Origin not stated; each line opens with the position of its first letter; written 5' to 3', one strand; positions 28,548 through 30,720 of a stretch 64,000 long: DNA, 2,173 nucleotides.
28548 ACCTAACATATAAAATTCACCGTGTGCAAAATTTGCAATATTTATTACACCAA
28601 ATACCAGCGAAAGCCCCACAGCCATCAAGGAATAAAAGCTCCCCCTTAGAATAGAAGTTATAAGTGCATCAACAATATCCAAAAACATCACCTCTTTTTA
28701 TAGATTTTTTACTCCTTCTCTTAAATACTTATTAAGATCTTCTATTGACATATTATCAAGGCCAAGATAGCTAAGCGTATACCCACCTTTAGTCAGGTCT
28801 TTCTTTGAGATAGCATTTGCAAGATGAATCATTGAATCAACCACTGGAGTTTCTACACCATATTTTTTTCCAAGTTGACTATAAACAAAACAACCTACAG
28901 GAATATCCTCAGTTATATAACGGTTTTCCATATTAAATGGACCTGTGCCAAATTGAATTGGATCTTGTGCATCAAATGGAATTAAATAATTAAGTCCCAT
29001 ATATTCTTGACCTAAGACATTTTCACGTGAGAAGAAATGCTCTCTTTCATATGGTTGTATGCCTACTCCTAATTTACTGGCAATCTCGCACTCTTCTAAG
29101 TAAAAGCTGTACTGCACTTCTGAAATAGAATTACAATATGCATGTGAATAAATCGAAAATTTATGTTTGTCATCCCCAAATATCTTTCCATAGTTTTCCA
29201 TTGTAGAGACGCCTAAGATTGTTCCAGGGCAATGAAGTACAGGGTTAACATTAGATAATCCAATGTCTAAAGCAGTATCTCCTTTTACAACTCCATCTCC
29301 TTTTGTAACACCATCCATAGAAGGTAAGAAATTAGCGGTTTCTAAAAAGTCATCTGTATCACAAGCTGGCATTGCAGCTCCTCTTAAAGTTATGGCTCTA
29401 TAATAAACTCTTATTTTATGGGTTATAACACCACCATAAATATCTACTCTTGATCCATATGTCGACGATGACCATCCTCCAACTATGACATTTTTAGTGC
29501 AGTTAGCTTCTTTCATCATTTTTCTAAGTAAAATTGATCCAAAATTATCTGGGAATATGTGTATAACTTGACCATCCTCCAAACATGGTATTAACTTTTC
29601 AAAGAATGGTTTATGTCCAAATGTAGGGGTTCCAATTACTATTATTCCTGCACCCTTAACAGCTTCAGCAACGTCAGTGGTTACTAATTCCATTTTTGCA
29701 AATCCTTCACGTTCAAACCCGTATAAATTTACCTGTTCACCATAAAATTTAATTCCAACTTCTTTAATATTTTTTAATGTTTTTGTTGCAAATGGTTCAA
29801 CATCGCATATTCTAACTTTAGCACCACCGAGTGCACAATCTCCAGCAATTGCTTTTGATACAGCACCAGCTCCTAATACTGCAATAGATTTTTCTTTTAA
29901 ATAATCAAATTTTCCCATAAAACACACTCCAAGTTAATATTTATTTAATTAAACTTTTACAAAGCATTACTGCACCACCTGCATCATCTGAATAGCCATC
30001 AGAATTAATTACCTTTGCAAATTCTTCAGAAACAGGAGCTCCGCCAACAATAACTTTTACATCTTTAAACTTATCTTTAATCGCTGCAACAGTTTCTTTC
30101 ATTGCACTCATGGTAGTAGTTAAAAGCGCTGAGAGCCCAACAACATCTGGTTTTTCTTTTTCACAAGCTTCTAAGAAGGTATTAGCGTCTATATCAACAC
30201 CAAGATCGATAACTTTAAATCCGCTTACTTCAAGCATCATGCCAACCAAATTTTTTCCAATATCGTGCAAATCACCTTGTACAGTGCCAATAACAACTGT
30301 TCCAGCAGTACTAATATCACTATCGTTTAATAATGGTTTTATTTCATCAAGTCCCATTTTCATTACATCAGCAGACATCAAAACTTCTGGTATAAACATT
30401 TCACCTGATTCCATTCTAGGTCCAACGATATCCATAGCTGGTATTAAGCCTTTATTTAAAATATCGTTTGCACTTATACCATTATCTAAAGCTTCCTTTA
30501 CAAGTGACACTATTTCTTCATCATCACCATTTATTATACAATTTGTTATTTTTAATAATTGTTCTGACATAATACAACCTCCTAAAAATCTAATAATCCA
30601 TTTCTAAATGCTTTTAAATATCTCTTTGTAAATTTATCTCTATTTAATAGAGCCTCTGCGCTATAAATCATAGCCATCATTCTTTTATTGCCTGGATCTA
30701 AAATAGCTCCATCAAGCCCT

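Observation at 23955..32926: Nine-gene candidate sigma-54 operon coupling a non-Pyl MttB methyltransferase system to an opine-dehydrogenase-like enzyme and a LIV-type ABC importer: substrate unknown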

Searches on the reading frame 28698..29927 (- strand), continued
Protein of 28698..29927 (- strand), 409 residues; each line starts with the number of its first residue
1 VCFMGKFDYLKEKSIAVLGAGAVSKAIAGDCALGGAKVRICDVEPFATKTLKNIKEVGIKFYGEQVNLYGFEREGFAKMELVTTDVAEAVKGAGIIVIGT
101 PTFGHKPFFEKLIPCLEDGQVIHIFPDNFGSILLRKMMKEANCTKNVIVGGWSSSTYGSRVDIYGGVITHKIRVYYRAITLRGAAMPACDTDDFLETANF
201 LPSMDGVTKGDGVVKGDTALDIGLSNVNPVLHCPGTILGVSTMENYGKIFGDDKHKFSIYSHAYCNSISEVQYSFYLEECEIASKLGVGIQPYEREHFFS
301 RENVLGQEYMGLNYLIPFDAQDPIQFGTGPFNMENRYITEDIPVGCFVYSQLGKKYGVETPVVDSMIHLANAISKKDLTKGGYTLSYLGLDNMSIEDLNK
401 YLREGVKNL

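Call 60: find_encoding_contigs(protein=P0177, flank=10000, max_places=2)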
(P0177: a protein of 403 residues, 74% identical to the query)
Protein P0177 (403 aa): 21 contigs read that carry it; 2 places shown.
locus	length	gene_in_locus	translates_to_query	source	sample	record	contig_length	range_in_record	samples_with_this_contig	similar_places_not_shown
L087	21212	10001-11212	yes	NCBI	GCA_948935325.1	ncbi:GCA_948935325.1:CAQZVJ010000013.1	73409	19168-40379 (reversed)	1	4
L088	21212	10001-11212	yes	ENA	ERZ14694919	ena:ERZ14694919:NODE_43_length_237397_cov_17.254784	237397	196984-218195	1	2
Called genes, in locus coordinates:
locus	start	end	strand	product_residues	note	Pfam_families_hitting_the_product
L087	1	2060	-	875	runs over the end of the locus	PF00912:Transgly, PF00905:Transpeptidase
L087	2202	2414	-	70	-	PF00269:SASP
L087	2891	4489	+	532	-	PF02028:BCCT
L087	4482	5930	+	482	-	PF06253:MTTB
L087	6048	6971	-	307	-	-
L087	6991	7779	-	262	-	PF01177:Asp_Glu_race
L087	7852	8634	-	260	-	PF09339:HTH_IclR, PF01614:IclR_C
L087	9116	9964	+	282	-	PF02548:Pantoate_transf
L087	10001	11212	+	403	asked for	PF02317:Octopine_DH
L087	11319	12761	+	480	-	PF06253:MTTB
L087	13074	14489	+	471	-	PF06253:MTTB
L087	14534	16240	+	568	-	PF02028:BCCT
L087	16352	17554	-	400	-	PF02920:Integrase_DNA, PF00589:Phage_integrase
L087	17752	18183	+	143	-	PF12802:MarR_2, PF25212:HVO_A0114 (weak), PF01047:MarR (weak), PF12840:HTH_20 (weak)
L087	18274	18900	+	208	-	PF12654:DUF3786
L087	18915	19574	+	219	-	PF07796:DUF1638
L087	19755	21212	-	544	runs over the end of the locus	PF05569:Peptidase_M56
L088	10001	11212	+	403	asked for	PF02317:Octopine_DH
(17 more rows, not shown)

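Call 61: find_encoding_contigs(protein=P0182, flank=10000, max_places=1)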
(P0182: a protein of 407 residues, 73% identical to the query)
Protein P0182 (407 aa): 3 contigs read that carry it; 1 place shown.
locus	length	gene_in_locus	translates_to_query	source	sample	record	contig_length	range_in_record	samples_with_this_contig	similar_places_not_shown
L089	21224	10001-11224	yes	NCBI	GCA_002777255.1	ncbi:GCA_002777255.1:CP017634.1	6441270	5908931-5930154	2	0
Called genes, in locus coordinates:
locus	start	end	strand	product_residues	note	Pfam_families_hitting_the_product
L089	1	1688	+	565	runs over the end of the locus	PF00501:AMP-binding, PF13193:AMP-binding_C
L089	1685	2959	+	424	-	PF05977:MFS_3, PF07690:MFS_1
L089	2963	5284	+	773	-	PF01315:Ald_Xan_dh_C, PF02738:MoCoBD_1, PF20256:MoCoBD_2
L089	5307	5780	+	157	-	PF00111:Fer2 (weak), PF01799:Fer2_2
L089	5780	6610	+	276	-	PF00941:FAD_binding_5, PF03450:CO_deh_flav_C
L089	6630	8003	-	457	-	PF07694:5TM-5TMR_LYT, PF07228:SpoIIE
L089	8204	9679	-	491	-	PF08448:PAS_4 (weak), PF13426:PAS_9 (weak), PF00158:Sigma54_activat, PF01078:Mg_chelatase (faint), PF14532:Sigma54_activ_2, PF07728:AAA_5 (weak), PF25601:AAA_lid_14, PF02954:HTH_8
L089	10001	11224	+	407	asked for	PF02317:Octopine_DH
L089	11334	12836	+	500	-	PF06253:MTTB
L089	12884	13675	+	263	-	PF01177:Asp_Glu_race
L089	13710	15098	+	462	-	PF06253:MTTB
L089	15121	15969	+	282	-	PF02548:Pantoate_transf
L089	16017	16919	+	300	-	PF02653:BPD_transp_2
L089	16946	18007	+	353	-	PF02653:BPD_transp_2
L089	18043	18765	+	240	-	PF00005:ABC_tran, PF12399:BCA_ABC_TP_C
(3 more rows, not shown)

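Call 79: list_cluster_members(proteins=[P0241, window:28698-29927:-, window:33940-35373:+])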
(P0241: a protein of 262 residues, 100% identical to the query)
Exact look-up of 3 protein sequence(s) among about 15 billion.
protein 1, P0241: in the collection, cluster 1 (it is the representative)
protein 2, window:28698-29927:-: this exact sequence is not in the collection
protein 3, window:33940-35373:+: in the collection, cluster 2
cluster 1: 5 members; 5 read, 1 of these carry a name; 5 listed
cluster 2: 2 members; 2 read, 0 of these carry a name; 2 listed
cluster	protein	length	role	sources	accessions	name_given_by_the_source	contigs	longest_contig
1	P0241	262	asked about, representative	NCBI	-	-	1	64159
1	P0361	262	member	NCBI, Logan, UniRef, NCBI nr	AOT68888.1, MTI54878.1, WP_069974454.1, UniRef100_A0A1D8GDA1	aspartate/glutamate racemase family protein [Geosporobacter ferrireducens] | Hydantoin racemase n=1 Tax=Geosporobacter ferrireducens TaxID=1424294 ...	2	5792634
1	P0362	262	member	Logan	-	-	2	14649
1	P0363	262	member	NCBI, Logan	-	-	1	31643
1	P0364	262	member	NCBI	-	-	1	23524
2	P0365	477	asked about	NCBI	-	-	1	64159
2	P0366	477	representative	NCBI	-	-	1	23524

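Call 95: search_protein_families(library=pfam, proteins=[L062:11276-12319:+, L047:3523-4536:+, L078:17637-18635:+, L078:14815-15768:+, L078:15792-16892:+, L087:6048-6971:-], max_evalue=0.0001)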
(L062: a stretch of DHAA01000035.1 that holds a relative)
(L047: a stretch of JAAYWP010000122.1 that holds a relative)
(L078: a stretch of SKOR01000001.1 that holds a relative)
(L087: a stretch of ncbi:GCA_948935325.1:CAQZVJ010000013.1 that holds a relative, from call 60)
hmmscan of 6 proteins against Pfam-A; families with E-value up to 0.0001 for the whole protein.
L062:11276-12319:+ (348 aa): 1 family
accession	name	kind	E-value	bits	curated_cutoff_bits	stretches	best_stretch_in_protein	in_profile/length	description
PF02423.21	OCD_Mu_crystall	-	1.3e-49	169.4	24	1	27-336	6-312/314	Ornithine cyclodeaminase/mu-crystallin family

L047:3523-4536:+ (338 aa): 1 family
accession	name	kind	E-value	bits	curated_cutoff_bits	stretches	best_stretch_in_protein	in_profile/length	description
PF02423.21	OCD_Mu_crystall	-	1.5e-47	162.5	24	1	19-325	6-311/314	Ornithine cyclodeaminase/mu-crystallin family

L078:17637-18635:+ (332 aa): 1 family
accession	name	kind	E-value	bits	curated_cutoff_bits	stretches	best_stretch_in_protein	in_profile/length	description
PF05544.16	Pro_racemase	-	2.6e-105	352.5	27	1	9-330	2-325/325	Proline racemase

L078:14815-15768:+ (317 aa): 1 family
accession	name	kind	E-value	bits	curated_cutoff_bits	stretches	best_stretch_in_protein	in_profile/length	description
PF04069.17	OpuAC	-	1.3e-54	186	21.2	1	51-313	2-257/257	Substrate binding domain of ABC-type glycine betaine transport system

L078:15792-16892:+ (366 aa): 4 families
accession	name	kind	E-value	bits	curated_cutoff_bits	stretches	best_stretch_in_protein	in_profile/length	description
PF00005.33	ABC_tran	-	6.7e-37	127.6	25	1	23-167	2-136/137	ABC transporter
PF13304.12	AAA_21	-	2.2e-06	28.4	27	0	34-55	1-22/304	AAA domain, putative AbiEii toxin, Type IV TA system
PF13401.12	AAA_22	-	1e-05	26.3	27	1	33-195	6-120/130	AAA domain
PF03215.21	Rad17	-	1.3e-05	25.7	23.8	1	14-74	27-86/186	Rad17 P-loop domain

L087:6048-6971:- (307 aa): 0 families

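Call 96: search_protein_families(library=ncbifam, proteins=[L078:17637-18635:+, L062:11276-12319:+, L047:3523-4536:+, L078:14815-15768:+], max_evalue=0.00001)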
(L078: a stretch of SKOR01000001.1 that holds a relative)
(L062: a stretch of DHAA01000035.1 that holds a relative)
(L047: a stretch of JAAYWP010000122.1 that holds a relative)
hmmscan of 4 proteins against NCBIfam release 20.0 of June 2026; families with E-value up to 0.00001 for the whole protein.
L078:17637-18635:+ (332 aa): 6 families
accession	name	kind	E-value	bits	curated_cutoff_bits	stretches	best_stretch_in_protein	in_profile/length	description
NF010576.0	PRK13969.1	equivalog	3.7e-113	377.9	556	1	7-331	8-334/335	proline racemase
NF045511.1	TransHydProDhtase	equivalog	2.1e-92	309.8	540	1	6-332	7-335/335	trans-3-hydroxy-L-proline dehydratase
NF010578.0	PRK13971.1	equivalog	2e-89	300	376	1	5-331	5-332/333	4-hydroxyproline epimerase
NF047722.1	T3LHypDht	equivalog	1.7e-65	221.4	550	1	3-331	4-335/341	trans-3-hydroxy-L-proline dehydratase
NF052296.1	HdxProlEpimProt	equivalog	6.2e-55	186.8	450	1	8-329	3-308/309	4-hydroxyproline epimerase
NF010577.0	PRK13970.1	equivalog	4.9e-45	154.2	442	1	7-329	6-309/311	4-hydroxyproline epimerase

L062:11276-12319:+ (348 aa): 13 families
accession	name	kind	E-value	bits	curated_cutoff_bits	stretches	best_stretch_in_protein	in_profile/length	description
TIGR02371.1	ala_DH_arch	equivalog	9.2e-42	143.3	409.15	1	23-341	1-320/325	alanine dehydrogenase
TIGR03944.1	dehyd_SbnB_fam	equivalog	5.3e-40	137.4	326.9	1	84-343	65-324/327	2,3-diaminopropionate biosynthesis protein SbnB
NF006379.0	PRK08618.1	equivalog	6.7e-38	130.8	417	1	25-341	2-322/326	ornithine cyclodeaminase family protein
NF004848.0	PRK06199.1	subfamily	1.2e-28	100.2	362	1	85-246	90-255/379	tyramine oxidase subunit B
NF004793.0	PRK06141.1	equivalog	4.7e-27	94.8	322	1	85-239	60-209/314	bifunctional Delta(1)-pyrroline-2-carboxylate/Delta(1)-piperideine-2-carboxylate reductase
NF006141.0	PRK08291.1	equivalog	1.1e-26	93.6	408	1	22-341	2-326/330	cyclodeaminase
NF005762.1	PRK07589.1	equivalog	7.4e-24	84.3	350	1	88-342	66-317/334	ornithine cyclodeaminase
TIGR02992.1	ectoine_eutC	equivalog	1.2e-23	83.7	471.65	1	26-341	3-323/326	ectoine utilization protein EutC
NF045643.1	ImmsucRedBhcD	equivalog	5.6e-20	71.9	500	1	69-337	46-313/321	iminosuccinate reductase BhcD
NF005603.0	PRK07340.1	equivalog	1.7e-16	60.3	266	1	95-227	72-201/307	delta(1)-pyrroline-2-carboxylate reductase family protein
NF045512.1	PyrPipCarbRedLhpI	equivalog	4.1e-15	55.7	400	1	40-226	15-195/298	bifunctional Delta(1)-pyrroline-2-carboxylate/Delta(1)-piperideine-2-carboxylate reductase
NF005296.0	PRK06823.1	equivalog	1.2e-12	47.5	438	1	92-332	69-311/315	ornithine cyclodeaminase family protein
NF005011.0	PRK06407.1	subfamily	5e-11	42.4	337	1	24-233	2-199/302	ornithine cyclodeaminase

L047:3523-4536:+ (338 aa): 13 families
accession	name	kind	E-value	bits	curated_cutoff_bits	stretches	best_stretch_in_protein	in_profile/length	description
TIGR02371.1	ala_DH_arch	equivalog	1.2e-40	139.6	409.15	1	15-330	1-319/325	alanine dehydrogenase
TIGR03944.1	dehyd_SbnB_fam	equivalog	2.6e-39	135.1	326.9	1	18-334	3-325/327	2,3-diaminopropionate biosynthesis protein SbnB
NF006379.0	PRK08618.1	equivalog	1.1e-34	120.2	417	1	18-331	3-322/326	ornithine cyclodeaminase family protein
NF004848.0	PRK06199.1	subfamily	2.1e-28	99.5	362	1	78-240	91-258/379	tyramine oxidase subunit B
NF004793.0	PRK06141.1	equivalog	1.2e-24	86.9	322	1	72-231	56-209/314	bifunctional Delta(1)-pyrroline-2-carboxylate/Delta(1)-piperideine-2-carboxylate reductase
NF006141.0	PRK08291.1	equivalog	2.9e-24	85.6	408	1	13-331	1-326/330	cyclodeaminase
NF005762.1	PRK07589.1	equivalog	6.2e-23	81.3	350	1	80-238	66-220/334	ornithine cyclodeaminase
TIGR02992.1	ectoine_eutC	equivalog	9.6e-22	77.5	471.65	1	18-331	3-323/326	ectoine utilization protein EutC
NF045643.1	ImmsucRedBhcD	equivalog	1.3e-19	70.7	500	1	63-330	48-316/321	iminosuccinate reductase BhcD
NF005603.0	PRK07340.1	equivalog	3.7e-15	56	266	1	86-217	71-199/307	delta(1)-pyrroline-2-carboxylate reductase family protein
NF045512.1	PyrPipCarbRedLhpI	equivalog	1.6e-14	53.8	400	1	32-217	15-194/298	bifunctional Delta(1)-pyrroline-2-carboxylate/Delta(1)-piperideine-2-carboxylate reductase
NF005296.0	PRK06823.1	equivalog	1.9e-13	50.1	438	1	63-323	50-312/315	ornithine cyclodeaminase family protein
NF005011.0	PRK06407.1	subfamily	4.3e-11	42.6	337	1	16-232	2-204/302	ornithine cyclodeaminase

L078:14815-15768:+ (317 aa): 1 family
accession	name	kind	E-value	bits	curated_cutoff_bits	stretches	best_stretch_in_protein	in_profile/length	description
NF049931.1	GlyBetbindOsmF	equivalog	2e-35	122.3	400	1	51-316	4-281/283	glycine betaine ABC transporter substrate-binding protein OsmF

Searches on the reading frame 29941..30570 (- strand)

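Call 3: search_protein_families(library=pfam, proteins=[window:29941-30570:-])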
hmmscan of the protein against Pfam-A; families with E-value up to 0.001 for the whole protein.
window:29941-30570:- (209 aa): 2 families
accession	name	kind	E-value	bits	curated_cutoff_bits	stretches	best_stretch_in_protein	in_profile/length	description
PF02310.24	B12-binding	-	2.4e-27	95.6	32.1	1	91-194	2-113/121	B12 binding domain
PF02607.22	B12-binding_2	-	2e-24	86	23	1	7-77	4-73/74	B12 binding domain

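Call 4: search_protein_families(library=ncbifam, proteins=[window:29941-30570:-])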
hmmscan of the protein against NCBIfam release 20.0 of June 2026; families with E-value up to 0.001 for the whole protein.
window:29941-30570:- (209 aa): 12 families
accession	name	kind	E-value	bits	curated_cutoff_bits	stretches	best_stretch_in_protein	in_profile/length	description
NF047996.1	corrin_MtgC_2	exception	3.4e-63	212.9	370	1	1-209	1-211/212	glycine betaine-specific corrinoid protein MtgC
TIGR02370.1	pyl_corrinoid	subfamily_domain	1.5e-54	184.3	215.3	1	7-199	1-196/197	methyltransferase cognate corrinoid protein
NF047995.1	corrinoid_MtgC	exception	4.8e-53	179.8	310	1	1-208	1-213/215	glycine betaine-specific corrinoid protein MtgC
NF041607.1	dimeth_corrin_MtbC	equivalog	7.5e-49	166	350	1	9-207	2-202/203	dimethylamine corrinoid protein MtbC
TIGR02082.1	metH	equivalog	2e-43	148.2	1010.85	1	8-207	650-857/1182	methionine synthase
NF040669.1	MtaC2_Meth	equivalog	6.8e-41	140.4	450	1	3-208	41-246/267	methanol--corrinoid protein MtaC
NF040655.1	MtaC_Meth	equivalog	2.6e-39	134.8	420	1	3-208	34-238/253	methanol--corrinoid protein MtaC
NF007024.0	PRK09490.1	equivalog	3.1e-35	121.3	1497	1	8-194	665-856/1234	methionine synthase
NF002612.0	PRK02261.1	equivalog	7.7e-12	44.9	110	1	90-180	4-95/148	methylaspartate mutase subunit S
NF052513.1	TransRegCarH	equivalog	7.9e-10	38.5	400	1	8-188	87-259/274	HTH-type transcriptional repressor CarH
TIGR01501.1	MthylAspMutase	equivalog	2.5e-08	33.8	135.8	1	91-178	3-91/134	methylaspartate mutase subunit S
TIGR00640.1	acid_CoA_mut_C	subfamily_domain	0.00019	21.4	57.45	1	92-187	5-101/132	methylmalonyl-CoA mutase C-terminal domain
